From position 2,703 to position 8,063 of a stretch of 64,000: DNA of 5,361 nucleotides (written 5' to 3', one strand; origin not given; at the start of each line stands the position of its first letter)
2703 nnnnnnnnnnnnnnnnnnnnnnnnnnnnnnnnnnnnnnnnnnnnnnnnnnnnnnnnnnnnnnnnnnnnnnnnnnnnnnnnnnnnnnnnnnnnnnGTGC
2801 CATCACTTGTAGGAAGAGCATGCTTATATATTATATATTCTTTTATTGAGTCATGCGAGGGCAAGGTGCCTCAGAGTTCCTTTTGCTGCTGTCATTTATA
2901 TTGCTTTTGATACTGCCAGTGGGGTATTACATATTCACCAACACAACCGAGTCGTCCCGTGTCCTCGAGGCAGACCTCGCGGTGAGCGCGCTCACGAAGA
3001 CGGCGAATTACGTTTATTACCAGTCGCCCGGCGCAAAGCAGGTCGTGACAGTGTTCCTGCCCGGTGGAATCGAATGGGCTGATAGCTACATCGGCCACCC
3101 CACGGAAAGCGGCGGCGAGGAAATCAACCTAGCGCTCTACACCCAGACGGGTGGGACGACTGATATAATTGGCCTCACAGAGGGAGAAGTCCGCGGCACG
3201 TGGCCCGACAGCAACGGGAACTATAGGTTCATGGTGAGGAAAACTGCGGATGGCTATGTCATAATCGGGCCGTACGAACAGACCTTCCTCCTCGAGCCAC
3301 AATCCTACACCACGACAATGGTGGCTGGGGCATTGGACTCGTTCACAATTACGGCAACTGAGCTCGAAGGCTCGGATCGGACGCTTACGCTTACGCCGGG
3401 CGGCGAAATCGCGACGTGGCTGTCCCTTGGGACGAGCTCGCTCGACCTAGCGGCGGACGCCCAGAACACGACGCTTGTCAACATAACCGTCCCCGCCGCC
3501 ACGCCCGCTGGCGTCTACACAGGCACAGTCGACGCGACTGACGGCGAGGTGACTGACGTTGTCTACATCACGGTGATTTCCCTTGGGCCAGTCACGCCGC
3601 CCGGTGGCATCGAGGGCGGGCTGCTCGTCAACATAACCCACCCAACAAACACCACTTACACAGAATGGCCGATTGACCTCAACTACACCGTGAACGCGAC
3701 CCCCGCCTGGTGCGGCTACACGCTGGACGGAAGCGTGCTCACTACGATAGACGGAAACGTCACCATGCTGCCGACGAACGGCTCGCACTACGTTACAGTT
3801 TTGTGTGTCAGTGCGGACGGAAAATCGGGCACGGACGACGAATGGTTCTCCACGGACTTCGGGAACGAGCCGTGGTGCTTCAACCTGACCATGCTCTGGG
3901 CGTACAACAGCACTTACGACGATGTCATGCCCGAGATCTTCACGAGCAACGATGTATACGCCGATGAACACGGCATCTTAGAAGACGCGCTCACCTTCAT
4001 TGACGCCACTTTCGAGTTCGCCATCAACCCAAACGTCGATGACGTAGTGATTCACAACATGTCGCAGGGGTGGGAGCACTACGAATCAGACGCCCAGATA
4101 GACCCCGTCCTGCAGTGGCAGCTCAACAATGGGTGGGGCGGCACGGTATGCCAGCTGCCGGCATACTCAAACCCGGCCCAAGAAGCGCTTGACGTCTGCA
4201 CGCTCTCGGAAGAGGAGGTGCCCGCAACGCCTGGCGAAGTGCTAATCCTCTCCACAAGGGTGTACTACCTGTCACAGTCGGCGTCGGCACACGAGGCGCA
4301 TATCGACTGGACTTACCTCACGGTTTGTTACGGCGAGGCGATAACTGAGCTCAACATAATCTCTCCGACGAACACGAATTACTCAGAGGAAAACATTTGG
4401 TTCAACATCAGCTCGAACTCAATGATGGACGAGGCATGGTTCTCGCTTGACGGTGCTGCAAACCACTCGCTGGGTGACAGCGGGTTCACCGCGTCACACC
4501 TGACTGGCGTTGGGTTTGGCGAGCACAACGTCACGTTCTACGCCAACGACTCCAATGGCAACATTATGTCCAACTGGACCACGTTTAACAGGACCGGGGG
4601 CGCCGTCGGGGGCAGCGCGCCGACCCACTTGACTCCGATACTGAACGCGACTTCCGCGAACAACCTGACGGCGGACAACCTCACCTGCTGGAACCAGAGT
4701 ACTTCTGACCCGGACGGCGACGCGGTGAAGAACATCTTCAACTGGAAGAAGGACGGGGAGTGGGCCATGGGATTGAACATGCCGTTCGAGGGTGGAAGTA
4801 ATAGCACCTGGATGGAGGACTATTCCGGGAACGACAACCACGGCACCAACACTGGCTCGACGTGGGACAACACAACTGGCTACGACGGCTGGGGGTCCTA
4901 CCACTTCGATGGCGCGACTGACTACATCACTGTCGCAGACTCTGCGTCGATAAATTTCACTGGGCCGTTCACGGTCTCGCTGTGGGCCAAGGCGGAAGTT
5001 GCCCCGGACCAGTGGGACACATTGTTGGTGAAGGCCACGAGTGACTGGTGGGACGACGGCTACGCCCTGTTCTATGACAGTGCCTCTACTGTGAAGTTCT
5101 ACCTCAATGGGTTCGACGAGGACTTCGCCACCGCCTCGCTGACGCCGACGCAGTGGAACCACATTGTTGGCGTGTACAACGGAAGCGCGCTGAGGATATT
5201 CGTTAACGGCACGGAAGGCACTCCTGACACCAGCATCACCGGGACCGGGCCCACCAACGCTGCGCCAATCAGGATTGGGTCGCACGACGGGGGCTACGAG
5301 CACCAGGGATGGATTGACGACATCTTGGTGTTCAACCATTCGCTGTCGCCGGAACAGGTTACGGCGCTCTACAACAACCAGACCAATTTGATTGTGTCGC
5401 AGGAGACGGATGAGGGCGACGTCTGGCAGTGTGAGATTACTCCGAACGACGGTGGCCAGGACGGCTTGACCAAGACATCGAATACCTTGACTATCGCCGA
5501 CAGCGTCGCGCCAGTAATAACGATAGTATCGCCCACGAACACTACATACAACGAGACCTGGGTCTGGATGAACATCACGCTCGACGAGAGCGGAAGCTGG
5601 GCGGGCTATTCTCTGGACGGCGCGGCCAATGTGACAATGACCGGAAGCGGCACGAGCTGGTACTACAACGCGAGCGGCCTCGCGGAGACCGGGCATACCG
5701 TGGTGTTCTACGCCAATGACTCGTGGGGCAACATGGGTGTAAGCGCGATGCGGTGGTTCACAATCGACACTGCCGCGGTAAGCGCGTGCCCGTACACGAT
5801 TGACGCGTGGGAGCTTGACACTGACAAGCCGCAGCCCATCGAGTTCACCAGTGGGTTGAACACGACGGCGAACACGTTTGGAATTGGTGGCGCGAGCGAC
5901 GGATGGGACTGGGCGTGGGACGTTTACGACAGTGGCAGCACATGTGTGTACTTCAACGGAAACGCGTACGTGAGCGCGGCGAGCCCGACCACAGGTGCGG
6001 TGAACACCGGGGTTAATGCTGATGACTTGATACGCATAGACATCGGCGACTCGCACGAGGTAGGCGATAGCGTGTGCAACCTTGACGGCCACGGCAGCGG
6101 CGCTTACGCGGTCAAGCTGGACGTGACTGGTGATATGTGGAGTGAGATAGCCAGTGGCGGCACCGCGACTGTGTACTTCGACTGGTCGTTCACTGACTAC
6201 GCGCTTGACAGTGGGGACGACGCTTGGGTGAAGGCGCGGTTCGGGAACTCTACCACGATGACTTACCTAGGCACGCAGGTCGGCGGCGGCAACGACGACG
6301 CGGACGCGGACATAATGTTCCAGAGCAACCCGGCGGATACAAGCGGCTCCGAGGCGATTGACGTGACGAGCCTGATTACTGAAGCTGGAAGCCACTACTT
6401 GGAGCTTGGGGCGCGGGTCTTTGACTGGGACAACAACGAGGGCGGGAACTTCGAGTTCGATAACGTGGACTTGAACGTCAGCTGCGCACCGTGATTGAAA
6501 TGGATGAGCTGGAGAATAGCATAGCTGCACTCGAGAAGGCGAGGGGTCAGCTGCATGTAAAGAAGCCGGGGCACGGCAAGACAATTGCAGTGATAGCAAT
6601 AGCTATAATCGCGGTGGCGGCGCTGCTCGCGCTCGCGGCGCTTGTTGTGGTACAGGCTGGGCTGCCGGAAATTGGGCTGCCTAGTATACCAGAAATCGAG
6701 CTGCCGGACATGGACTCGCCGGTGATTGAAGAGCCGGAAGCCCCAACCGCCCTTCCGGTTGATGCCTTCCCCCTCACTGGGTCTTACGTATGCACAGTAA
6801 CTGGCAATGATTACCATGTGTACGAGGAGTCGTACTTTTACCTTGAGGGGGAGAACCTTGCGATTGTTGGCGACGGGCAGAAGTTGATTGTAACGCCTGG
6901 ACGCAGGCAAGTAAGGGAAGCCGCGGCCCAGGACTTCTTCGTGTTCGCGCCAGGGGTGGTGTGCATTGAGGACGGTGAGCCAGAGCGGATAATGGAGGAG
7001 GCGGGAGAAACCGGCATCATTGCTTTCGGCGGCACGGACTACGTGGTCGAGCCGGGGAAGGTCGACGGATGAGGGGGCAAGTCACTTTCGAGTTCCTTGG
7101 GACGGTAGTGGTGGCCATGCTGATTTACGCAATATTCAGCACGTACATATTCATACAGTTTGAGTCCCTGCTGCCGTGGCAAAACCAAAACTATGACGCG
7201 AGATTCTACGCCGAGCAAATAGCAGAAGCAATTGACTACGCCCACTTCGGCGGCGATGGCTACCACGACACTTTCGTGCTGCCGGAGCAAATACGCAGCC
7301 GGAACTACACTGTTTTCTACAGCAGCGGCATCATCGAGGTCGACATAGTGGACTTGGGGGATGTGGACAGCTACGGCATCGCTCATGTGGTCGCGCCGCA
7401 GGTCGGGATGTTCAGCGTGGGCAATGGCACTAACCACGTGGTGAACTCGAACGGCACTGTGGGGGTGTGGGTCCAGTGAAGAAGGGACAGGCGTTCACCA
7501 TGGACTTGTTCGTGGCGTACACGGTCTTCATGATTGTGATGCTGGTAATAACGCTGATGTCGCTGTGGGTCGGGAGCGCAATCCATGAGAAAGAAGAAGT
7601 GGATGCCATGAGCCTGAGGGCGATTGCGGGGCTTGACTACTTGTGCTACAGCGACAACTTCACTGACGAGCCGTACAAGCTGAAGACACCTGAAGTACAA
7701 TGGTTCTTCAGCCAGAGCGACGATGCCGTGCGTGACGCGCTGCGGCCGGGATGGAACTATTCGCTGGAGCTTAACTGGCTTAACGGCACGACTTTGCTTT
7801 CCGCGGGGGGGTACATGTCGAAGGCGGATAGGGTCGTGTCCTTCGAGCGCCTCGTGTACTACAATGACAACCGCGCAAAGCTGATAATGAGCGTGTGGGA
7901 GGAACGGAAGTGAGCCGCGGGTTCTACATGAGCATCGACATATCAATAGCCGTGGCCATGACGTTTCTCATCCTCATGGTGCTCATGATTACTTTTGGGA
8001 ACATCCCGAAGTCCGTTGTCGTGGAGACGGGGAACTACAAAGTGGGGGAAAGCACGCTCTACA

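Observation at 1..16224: Type IV pilus-like locus flanked by four KaiC-like ATPases and a V4R sensor-domain protein: candidate undescribed surface-filament and signalling system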

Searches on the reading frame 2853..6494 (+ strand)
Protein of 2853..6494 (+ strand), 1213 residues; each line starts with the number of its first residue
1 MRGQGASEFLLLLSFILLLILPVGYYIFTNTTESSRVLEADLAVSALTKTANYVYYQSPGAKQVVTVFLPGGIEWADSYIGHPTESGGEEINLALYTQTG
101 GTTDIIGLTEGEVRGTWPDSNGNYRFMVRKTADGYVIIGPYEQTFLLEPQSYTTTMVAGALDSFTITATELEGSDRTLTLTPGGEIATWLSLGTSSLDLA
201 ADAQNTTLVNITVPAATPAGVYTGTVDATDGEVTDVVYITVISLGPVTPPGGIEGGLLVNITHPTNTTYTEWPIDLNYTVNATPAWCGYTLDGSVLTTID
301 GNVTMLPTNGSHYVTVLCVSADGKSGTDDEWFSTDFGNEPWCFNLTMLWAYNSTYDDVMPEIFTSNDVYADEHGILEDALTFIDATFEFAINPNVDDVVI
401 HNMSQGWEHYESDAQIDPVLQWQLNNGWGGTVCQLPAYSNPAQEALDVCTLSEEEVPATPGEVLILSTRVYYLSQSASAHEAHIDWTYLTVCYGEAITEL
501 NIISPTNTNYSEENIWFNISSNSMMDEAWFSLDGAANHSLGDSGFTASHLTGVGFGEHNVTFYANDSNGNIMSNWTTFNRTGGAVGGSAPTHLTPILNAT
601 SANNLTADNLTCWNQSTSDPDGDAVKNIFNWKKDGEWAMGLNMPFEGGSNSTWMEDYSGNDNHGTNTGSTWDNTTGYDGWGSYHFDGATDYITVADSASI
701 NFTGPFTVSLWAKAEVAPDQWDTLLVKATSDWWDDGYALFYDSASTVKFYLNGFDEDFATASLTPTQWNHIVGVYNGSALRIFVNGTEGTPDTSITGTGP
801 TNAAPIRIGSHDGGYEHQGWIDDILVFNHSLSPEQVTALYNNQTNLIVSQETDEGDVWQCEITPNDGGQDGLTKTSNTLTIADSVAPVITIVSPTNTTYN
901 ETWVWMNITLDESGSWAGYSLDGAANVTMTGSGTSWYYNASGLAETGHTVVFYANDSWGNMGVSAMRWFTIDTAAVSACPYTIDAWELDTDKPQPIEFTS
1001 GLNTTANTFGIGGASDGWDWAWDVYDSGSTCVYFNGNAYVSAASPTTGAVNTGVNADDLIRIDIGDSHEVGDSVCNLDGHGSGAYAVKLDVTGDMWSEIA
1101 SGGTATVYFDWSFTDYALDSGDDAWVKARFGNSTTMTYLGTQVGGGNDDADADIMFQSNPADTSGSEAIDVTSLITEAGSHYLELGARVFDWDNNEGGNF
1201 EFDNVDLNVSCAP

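Call 6: search_protein_families(library=pfam, max_evalue=0.01, proteins=[window:2853-6494:+])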
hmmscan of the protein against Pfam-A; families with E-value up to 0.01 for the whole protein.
window:2853-6494:+ (1213 aa): 1 family
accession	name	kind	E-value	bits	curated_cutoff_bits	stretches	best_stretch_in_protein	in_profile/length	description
PF13385.13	Laminin_G_3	-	5.5e-23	82.2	27.6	1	686-836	1-150/151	Concanavalin A-like lectin/glucanases superfamily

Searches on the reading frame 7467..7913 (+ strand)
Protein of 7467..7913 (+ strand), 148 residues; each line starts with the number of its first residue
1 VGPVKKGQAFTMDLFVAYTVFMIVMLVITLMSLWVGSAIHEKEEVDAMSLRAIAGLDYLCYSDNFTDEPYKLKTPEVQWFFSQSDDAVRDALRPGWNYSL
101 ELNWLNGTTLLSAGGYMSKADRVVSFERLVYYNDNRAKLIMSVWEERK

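Call 6: search_protein_families(library=pfam, max_evalue=0.01, proteins=[window:7467-7913:+])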
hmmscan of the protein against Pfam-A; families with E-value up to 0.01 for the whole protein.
window:7467-7913:+ (148 aa): 1 family
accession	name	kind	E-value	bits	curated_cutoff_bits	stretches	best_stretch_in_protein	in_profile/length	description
PF23958.1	DUF7287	-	0.00081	20.4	27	1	6-144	3-157/157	Family of unknown function (DUF7287)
